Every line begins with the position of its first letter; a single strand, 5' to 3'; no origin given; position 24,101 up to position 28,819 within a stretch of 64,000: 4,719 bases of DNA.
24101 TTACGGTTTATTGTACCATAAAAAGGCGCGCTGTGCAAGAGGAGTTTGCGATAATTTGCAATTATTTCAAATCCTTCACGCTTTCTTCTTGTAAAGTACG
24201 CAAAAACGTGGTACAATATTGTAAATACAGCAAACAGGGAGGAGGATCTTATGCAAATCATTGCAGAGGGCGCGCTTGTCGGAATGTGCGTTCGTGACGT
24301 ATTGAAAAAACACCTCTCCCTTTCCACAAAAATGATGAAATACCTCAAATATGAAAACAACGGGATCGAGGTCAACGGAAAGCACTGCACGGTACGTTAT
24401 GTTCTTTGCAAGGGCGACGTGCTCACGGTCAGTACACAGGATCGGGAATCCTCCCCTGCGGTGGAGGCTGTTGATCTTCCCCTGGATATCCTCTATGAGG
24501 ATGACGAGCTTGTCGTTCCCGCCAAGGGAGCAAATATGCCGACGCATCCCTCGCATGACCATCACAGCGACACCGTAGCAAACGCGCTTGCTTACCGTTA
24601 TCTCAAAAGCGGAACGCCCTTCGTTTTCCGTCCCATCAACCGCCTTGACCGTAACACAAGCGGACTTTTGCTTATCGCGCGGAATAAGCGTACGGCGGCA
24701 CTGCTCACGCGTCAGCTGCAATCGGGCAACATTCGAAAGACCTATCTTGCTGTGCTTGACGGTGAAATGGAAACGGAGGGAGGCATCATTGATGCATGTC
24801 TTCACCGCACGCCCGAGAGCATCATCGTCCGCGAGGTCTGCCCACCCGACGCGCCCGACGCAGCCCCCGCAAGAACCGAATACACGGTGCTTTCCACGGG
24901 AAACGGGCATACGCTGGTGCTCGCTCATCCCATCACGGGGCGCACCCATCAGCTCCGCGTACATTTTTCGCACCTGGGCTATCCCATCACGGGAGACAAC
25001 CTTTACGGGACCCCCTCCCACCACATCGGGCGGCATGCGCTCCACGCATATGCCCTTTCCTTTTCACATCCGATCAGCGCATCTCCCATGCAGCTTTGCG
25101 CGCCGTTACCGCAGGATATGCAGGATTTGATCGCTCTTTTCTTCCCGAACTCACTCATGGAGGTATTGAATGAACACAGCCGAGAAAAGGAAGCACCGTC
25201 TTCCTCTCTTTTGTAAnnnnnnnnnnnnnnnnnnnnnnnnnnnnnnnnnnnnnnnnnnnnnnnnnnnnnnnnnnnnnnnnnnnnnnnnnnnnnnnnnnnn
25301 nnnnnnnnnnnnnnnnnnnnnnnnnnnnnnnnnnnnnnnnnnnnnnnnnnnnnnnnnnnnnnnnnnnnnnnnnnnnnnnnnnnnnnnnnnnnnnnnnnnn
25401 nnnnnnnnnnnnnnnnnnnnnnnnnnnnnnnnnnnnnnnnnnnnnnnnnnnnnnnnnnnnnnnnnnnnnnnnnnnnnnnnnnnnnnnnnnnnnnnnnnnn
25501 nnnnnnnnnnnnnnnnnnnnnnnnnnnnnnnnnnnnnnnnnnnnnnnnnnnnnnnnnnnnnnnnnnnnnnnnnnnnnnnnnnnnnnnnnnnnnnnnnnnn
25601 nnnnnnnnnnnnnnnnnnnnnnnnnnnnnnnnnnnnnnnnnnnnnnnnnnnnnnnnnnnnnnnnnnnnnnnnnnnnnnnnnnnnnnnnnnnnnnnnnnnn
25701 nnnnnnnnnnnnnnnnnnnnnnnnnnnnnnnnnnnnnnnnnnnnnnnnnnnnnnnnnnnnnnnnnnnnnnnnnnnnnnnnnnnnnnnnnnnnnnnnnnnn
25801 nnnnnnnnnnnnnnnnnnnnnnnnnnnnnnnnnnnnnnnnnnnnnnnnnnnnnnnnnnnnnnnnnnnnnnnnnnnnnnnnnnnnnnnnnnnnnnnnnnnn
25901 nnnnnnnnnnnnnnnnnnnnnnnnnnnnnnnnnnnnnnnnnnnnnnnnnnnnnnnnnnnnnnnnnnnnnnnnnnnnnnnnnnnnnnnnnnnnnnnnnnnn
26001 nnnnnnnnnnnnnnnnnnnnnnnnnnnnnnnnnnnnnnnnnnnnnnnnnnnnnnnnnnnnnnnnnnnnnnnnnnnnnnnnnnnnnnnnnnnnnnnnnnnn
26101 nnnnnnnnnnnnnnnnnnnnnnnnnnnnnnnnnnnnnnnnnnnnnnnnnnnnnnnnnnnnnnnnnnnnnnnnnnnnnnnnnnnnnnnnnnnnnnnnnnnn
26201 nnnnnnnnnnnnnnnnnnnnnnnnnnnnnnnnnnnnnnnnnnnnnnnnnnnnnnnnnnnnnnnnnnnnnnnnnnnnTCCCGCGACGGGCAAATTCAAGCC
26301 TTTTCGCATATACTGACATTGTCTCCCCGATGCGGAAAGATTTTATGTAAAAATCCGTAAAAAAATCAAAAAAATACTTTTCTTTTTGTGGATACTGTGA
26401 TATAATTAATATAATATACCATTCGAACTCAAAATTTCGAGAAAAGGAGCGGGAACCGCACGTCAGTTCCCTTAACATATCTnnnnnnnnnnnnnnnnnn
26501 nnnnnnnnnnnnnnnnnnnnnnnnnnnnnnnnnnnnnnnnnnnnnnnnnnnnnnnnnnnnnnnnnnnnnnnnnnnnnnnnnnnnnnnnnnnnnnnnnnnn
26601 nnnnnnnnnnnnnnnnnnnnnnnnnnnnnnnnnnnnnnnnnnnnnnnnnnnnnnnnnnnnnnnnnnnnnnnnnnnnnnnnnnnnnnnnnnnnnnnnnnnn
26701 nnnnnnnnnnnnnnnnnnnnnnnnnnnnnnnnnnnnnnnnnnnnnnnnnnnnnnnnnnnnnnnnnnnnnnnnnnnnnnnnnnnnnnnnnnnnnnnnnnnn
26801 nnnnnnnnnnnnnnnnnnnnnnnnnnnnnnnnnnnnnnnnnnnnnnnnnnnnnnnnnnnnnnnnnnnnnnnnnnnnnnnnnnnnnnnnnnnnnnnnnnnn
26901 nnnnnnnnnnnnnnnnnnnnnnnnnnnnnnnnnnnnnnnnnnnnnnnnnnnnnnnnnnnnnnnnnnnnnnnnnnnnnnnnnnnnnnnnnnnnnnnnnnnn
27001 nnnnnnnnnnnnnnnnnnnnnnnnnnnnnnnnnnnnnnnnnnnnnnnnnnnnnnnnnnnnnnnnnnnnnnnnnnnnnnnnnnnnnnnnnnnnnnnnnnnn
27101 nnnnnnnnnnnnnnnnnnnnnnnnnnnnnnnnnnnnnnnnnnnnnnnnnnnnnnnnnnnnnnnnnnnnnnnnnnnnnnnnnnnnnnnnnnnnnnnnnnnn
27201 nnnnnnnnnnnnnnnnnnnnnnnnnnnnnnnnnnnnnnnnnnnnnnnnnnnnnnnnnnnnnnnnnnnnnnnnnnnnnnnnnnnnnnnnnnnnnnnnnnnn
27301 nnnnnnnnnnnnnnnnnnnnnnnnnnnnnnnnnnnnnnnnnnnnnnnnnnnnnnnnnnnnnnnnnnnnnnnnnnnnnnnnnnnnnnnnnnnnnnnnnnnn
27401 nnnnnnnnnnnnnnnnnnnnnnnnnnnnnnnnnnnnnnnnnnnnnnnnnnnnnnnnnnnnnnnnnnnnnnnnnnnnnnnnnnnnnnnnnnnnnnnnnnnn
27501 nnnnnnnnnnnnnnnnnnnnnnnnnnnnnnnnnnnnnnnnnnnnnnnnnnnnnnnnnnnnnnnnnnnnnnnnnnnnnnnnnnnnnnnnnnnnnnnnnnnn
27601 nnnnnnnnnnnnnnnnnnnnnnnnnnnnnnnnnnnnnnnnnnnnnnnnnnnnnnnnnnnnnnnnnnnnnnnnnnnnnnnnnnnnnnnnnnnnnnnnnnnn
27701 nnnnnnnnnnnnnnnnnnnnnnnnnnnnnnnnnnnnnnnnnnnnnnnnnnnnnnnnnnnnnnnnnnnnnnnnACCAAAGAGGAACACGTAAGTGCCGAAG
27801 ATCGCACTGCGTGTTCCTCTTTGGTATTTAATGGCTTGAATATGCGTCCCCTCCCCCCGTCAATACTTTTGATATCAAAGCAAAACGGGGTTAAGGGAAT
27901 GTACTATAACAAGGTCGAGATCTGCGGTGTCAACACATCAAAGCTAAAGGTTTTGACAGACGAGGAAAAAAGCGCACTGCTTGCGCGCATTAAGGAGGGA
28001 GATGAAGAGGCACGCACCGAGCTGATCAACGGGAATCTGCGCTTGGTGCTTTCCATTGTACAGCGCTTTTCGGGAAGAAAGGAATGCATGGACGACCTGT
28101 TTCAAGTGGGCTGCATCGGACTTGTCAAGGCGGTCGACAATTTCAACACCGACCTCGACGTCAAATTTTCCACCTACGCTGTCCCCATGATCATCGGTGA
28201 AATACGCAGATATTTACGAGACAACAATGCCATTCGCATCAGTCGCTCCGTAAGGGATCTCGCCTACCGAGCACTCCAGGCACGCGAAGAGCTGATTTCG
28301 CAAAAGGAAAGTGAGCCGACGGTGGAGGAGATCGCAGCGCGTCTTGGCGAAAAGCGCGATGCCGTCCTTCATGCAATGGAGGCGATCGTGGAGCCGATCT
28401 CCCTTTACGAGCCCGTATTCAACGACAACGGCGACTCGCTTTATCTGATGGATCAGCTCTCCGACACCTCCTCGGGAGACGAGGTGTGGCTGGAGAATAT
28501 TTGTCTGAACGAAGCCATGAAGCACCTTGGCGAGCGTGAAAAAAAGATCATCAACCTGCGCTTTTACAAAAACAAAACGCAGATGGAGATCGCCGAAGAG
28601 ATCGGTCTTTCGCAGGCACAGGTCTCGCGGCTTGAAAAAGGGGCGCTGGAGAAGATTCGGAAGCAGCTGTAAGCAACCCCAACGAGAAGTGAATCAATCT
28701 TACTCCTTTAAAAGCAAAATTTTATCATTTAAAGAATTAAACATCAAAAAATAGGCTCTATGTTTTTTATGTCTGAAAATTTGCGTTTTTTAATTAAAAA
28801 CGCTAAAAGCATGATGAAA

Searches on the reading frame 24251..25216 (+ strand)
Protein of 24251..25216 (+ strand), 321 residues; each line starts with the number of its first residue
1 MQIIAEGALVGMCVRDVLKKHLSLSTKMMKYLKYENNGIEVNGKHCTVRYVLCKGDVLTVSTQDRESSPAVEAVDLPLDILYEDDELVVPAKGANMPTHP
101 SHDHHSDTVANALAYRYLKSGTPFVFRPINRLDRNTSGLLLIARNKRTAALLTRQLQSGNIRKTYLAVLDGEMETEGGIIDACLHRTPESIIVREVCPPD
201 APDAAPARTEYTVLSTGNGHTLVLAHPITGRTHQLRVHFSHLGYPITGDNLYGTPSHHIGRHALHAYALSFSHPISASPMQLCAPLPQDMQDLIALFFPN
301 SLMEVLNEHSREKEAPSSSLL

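Call 9: search_protein_families(library=pfam, proteins=[window:24251-25213:+], max_evalue=0.01)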
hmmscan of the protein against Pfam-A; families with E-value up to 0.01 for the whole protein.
window:24251-25213:+ (321 aa): 1 family
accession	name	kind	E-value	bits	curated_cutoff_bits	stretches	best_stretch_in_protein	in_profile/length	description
PF00849.27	PseudoU_synth_2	-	1.6e-29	103.6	26.8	1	87-241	2-152/152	RNA pseudouridylate synthase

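Call 12: find_encoding_contigs(protein=window:24251-25216:+, flank=10000, max_places=10)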
Protein window:24251-25216:+ (321 aa): 2 contigs read that carry it; 1 place shown.
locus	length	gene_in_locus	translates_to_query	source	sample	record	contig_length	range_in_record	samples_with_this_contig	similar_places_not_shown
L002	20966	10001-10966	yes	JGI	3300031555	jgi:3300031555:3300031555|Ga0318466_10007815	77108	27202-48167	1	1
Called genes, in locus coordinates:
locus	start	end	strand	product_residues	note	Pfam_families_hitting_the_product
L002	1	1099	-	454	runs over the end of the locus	-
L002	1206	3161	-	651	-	-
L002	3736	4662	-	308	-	-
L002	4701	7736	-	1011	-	PF02368:Big_2, PF26918:Ig_Eae (weak), PF14200:RicinB_lectin_2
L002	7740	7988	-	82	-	-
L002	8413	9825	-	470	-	PF13855:LRR_8 (faint), PF23952:LRR_EndoS (faint), PF13306:LRR_5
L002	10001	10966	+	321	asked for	PF00849:PseudoU_synth_2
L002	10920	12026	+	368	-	PF12725:DUF3810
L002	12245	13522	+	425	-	PF00275:EPSP_synthase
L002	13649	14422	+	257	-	PF04542:Sigma70_r2, PF04539:Sigma70_r3, PF08281:Sigma70_r4_2 (weak), PF04545:Sigma70_r4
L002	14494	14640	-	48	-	-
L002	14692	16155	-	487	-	PF07581:Glug (faint)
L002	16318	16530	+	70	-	PF12844:HTH_19, PF13443:HTH_26 (weak), PF13560:HTH_31, PF01381:HTH_3, PF22495:HTH_92 (weak)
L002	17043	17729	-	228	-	PF00596:Aldolase_II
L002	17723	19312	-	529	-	PF00370:FGGY_N, PF02782:FGGY_C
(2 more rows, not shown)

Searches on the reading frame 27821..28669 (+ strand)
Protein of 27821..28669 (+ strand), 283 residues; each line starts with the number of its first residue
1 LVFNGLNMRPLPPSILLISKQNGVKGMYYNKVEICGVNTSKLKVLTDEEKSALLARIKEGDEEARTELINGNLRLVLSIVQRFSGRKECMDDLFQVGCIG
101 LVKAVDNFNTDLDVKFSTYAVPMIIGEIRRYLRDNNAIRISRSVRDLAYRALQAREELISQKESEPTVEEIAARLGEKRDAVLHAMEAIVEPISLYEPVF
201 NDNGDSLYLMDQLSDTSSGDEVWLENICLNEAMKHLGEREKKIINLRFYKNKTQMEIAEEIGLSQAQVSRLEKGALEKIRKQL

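Call 84: search_protein_families(library=pfam, proteins=[window:27821-28669:+], max_evalue=0.001)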
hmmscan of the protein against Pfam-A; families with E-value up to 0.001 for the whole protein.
window:27821-28669:+ (283 aa): 5 families
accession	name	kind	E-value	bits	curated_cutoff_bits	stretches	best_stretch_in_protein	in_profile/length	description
PF04542.20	Sigma70_r2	-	2.1e-17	63.1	24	1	68-136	1-69/71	Sigma-70 region 2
PF04545.22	Sigma70_r4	-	3.5e-16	58.9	24.1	1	232-281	1-50/50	Sigma-70, region 4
PF04539.22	Sigma70_r3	-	4.8e-10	39.8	25.3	1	150-204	5-60/78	Sigma-70 region 3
PF08281.18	Sigma70_r4_2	-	3.9e-07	30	25.7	1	228-269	3-44/54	Sigma-70, region 4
PF01381.28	HTH_3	-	0.0001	22.7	23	0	250-274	8-32/55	Helix-turn-helix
